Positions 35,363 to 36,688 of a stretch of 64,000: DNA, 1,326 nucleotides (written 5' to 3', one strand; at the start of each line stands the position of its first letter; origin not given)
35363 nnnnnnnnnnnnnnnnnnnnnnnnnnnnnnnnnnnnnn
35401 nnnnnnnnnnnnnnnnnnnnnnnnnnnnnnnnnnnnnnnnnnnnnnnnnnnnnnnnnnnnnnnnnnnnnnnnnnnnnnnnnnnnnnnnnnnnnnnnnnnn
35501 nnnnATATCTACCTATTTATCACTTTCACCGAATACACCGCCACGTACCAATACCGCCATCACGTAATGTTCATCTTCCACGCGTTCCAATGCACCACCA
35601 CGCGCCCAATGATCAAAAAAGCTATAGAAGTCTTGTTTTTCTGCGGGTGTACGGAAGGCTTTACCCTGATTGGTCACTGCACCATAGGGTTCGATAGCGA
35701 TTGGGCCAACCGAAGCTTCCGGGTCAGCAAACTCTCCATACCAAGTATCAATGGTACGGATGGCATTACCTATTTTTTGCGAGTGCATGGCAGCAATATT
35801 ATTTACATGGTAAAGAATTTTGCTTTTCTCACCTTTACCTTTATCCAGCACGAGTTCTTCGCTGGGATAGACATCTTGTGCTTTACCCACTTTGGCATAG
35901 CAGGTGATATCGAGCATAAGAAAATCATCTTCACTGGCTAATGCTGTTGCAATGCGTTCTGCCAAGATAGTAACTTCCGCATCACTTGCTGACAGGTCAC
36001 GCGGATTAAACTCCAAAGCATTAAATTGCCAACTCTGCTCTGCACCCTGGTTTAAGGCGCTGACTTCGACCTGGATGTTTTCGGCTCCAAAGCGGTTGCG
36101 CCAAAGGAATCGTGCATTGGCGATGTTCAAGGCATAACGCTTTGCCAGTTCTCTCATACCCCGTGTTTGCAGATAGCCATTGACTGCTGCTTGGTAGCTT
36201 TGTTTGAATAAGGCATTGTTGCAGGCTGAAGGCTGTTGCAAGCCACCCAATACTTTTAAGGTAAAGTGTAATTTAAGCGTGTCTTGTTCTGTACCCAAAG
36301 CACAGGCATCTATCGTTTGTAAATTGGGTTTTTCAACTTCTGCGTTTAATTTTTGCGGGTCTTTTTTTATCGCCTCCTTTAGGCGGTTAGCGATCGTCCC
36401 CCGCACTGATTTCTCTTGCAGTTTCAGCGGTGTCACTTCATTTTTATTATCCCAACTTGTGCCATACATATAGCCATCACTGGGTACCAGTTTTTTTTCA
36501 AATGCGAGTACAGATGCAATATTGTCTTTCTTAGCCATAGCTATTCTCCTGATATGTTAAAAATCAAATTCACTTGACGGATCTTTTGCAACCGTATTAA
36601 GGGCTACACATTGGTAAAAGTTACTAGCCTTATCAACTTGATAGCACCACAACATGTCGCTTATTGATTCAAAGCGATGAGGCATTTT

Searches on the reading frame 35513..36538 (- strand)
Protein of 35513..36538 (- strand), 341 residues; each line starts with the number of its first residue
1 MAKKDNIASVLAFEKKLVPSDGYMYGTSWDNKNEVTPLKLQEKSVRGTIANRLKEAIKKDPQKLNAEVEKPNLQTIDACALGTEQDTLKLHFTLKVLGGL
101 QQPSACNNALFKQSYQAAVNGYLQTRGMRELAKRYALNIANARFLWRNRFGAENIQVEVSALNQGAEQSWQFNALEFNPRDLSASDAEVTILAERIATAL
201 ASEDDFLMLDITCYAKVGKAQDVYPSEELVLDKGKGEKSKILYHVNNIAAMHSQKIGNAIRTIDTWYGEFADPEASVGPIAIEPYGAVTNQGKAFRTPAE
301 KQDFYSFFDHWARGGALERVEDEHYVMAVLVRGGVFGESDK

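Call 7: search_protein_families(library=ncbifam, proteins=[window:35513-36538:-])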
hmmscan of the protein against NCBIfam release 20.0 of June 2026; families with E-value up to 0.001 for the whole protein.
window:35513-36538:- (341 aa): 1 family
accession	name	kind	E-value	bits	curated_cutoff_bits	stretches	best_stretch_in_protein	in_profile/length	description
TIGR02566.1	cas_Csy3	equivalog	7e-134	446.5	157.55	1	7-340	2-341/341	type I-F CRISPR-associated protein Csy3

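Call 12: find_encoding_contigs(protein=window:35513-36538:-, flank=3000, max_places=6)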
Protein window:35513-36538:- (341 aa): no gene with exactly this product is on record in the collection.
